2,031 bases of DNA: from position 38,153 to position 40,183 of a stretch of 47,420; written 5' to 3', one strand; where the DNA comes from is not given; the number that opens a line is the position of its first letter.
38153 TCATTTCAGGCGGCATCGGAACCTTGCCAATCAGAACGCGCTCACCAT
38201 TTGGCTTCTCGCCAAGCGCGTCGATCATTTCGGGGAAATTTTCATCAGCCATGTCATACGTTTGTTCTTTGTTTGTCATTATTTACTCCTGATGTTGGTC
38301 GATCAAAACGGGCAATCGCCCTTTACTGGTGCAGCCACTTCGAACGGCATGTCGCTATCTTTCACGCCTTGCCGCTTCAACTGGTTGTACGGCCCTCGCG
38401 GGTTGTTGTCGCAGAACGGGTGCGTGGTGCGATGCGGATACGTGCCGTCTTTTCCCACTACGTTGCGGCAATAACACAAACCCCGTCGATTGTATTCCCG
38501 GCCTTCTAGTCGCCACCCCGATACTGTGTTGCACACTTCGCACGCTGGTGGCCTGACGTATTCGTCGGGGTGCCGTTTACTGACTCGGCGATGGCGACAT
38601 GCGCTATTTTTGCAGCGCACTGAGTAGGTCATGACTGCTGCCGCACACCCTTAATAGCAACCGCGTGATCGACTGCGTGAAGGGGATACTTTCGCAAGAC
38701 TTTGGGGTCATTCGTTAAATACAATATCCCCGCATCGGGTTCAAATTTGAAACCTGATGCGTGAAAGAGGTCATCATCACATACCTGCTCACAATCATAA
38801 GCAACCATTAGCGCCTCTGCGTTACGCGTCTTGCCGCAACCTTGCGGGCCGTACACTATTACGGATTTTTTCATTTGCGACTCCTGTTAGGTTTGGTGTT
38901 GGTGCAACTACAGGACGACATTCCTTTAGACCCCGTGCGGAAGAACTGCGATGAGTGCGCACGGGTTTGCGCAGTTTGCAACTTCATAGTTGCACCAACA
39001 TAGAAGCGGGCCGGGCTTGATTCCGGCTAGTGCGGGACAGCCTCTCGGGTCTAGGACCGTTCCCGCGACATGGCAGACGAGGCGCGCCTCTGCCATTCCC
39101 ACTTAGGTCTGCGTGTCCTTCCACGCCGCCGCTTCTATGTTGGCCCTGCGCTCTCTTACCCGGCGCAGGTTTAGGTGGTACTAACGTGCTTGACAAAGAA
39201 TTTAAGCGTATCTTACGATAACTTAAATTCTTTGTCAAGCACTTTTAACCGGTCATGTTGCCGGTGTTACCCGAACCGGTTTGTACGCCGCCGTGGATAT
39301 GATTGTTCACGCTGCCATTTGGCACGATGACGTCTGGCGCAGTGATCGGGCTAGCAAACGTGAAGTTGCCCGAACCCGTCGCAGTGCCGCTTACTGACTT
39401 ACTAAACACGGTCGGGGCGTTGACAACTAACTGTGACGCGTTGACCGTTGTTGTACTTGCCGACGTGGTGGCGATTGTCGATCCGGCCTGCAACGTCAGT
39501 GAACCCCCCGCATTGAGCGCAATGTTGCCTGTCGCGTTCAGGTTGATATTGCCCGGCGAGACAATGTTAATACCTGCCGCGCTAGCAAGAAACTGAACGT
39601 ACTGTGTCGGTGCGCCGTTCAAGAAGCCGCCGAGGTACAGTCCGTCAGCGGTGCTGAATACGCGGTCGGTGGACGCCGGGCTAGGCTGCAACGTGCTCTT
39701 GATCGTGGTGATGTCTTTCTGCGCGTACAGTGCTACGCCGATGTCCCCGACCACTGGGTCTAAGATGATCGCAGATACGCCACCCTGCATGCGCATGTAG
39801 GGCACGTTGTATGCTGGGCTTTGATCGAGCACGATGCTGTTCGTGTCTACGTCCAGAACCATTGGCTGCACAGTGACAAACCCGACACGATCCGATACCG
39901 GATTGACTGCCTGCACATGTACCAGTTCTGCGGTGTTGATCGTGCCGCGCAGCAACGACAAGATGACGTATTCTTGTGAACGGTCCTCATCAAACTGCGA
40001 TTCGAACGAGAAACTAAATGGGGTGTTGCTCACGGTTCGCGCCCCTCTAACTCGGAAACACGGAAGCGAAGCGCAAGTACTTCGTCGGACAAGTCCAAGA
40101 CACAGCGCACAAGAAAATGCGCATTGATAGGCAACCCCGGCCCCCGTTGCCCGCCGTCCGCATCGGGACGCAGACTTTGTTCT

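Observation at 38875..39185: A 300-nt GC-rich non-coding segment with mutually exclusive long helices, lying between the spike gene and the accessory island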

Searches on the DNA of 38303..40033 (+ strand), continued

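Call 57: search_rna_families(source=L092, start=2100, end=2560, threshold=evalue, max_evalue=5, show_alignments=3)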
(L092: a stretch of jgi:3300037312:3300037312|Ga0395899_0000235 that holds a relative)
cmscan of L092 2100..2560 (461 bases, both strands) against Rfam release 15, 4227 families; matches with E-value up to 5: 2.
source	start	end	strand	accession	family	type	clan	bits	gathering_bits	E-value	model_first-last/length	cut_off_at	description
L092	2119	2141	+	RF01131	sR47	Gene; snRNA; snoRNA; CD-box;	CL00132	12.3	40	2.2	33-55/55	no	Small nucleolar RNA sR47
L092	2127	2141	+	RF01122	sR39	Gene; snRNA; snoRNA; CD-box;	-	11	50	3.2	42-56/56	no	Small nucleolar RNA sR39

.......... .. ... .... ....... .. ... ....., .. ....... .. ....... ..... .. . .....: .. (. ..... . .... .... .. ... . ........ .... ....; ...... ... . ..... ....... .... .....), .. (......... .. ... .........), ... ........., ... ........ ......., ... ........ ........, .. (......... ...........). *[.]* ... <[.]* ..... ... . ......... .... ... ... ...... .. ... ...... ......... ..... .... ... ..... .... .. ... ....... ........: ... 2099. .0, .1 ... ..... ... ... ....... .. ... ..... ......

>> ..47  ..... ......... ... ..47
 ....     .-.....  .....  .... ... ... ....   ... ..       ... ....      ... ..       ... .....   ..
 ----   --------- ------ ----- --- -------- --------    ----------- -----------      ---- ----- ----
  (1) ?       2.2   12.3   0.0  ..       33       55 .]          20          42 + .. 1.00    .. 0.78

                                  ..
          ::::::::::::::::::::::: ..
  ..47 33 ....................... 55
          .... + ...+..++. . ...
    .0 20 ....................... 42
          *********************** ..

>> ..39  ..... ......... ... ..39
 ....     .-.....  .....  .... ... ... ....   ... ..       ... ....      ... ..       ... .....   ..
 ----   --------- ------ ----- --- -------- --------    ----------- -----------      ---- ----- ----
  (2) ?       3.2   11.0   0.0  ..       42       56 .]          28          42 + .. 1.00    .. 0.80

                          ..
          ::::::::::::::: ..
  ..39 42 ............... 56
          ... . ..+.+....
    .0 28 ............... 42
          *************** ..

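Call 60: search_with_rna_model(model_id=R1, source=L092, start=2100, end=2560, max_evalue=10, show_alignments=1)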
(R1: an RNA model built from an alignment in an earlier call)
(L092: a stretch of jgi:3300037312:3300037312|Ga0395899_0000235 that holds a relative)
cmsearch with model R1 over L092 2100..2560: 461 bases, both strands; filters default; matches with E-value up to 10: 1.
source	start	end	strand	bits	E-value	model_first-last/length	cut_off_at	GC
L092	2197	2326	+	31.2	5.6e-09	1-123/123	no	0.67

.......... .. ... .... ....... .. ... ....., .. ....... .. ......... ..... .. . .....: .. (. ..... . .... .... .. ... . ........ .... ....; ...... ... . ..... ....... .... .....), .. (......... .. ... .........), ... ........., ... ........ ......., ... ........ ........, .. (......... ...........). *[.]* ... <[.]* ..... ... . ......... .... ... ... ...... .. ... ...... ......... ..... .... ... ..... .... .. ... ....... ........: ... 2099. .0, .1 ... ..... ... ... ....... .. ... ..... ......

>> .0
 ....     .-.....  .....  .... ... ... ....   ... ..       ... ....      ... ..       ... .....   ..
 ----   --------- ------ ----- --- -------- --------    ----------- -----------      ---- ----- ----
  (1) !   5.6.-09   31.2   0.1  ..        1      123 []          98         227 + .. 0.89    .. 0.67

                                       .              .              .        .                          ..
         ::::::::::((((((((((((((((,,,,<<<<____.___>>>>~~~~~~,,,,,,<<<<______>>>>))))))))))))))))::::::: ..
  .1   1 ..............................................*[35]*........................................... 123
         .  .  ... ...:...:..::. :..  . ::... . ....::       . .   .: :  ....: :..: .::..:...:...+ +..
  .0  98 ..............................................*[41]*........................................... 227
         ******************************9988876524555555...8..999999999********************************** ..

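Call 65: search_with_rna_model(model_id=R1, sources=[L099, L100, L101], max_evalue=10)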
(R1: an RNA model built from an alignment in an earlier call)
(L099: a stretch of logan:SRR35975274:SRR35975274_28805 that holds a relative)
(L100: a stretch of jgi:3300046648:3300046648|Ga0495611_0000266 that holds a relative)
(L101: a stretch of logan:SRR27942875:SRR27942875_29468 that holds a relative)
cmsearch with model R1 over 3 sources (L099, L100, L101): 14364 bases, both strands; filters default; matches with E-value up to 10: 0.
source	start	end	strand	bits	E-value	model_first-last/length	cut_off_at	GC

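Call 87: search_with_rna_model(model_id=R1, sources=[L102, L103], max_evalue=10, show_alignments=2)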
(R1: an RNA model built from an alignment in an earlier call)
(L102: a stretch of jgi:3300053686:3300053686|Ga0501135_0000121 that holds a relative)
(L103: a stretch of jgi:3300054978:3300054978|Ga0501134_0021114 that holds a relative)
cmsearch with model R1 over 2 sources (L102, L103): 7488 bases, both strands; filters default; matches with E-value up to 10: 4.
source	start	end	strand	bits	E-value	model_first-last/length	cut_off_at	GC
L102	2475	2597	+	139.4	1.2e-38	1-123/123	no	0.49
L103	2385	2507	+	139.4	1.2e-38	1-123/123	no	0.49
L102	2478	2600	-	21.6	5e-05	1-123/123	no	0.48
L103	2388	2510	-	21.6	5e-05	1-123/123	no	0.48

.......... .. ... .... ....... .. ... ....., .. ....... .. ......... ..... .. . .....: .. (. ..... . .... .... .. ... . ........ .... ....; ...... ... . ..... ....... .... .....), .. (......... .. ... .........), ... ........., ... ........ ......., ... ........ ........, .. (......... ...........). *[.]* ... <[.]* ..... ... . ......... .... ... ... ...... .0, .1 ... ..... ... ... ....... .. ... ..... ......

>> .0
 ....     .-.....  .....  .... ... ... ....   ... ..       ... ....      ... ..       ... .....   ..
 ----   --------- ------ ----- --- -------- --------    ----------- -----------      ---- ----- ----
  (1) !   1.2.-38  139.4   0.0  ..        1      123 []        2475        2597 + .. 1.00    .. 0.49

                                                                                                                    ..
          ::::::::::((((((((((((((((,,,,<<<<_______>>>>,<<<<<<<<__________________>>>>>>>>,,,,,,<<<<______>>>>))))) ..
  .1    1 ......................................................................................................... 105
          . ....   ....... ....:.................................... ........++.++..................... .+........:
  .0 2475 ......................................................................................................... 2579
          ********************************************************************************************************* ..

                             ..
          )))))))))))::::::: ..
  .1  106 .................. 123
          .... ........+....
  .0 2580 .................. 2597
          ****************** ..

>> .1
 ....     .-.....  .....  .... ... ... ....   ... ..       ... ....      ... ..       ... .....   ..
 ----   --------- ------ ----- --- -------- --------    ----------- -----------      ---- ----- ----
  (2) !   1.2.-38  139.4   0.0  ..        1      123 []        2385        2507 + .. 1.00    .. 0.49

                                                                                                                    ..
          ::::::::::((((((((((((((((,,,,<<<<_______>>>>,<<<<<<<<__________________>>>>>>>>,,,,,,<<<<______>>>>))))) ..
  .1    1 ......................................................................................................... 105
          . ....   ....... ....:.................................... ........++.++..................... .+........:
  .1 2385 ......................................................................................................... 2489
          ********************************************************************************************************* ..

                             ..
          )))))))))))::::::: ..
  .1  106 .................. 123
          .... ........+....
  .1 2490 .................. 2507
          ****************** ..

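Call 99: search_with_rna_model(model_id=R1, sources=[L107], max_evalue=10, show_alignments=1)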
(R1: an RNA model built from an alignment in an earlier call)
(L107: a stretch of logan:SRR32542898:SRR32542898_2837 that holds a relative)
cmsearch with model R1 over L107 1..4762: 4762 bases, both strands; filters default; matches with E-value up to 10: 0.
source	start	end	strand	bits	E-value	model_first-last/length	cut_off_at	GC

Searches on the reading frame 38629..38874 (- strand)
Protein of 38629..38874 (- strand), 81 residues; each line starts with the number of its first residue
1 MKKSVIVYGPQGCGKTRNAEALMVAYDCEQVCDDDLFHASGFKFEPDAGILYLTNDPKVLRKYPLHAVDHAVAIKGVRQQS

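Call 13: search_protein_families(library=pfam, proteins=[window:38629-38874:-], max_evalue=0.01)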
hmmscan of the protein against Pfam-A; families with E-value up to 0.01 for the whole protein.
window:38629-38874:- (81 aa): 2 families
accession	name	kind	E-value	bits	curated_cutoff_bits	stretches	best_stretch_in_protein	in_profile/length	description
PF00004.35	AAA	-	0.0056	17.6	21.2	1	5-61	1-47/131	ATPase family associated with various cellular activities (AAA)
PF20720.3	nSTAND3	-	0.0065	16.6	27.2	1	2-27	17-42/155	Novel STAND NTPase 3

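Call 36: search_protein_families(library=phrogs, proteins=[window:38629-38874:-], max_evalue=0.001)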
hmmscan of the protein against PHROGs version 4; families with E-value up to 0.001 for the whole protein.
window:38629-38874:- (81 aa): 2 families
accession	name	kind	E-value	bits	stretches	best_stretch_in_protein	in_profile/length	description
phrog_14685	-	unknown function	2.2e-17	63.8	1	1-66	1-65/88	-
phrog_34956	-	unknown function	1.1e-07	32.8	1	2-34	214-246/295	-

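Call 38: find_related_loci(query=window:38629-38874:-, collection=viral_contigs, flank=2500)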
Query window:38629-38874:- (81 aa) in viral_contigs; peptide patterns used: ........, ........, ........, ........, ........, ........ (x = any residue, [..] = any of these).
14 stretches matched a pattern, but none encodes a relative of the query by tblastn (E <= 1e-3).

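Call 81: search_protein_families(library=ncbifam, proteins=[window:38629-38874:-], max_evalue=0.01)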
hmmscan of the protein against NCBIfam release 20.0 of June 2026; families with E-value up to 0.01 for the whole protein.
window:38629-38874:- (81 aa): 2 families
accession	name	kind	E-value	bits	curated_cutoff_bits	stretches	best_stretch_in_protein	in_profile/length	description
NF003229.0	PRK04195.1-5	equivalog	0.0004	19.2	280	1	2-29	44-71/413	replication factor C large subunit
NF003226.0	PRK04195.1-1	equivalog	0.0056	15.7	588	1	2-30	40-68/405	replication factor C large subunit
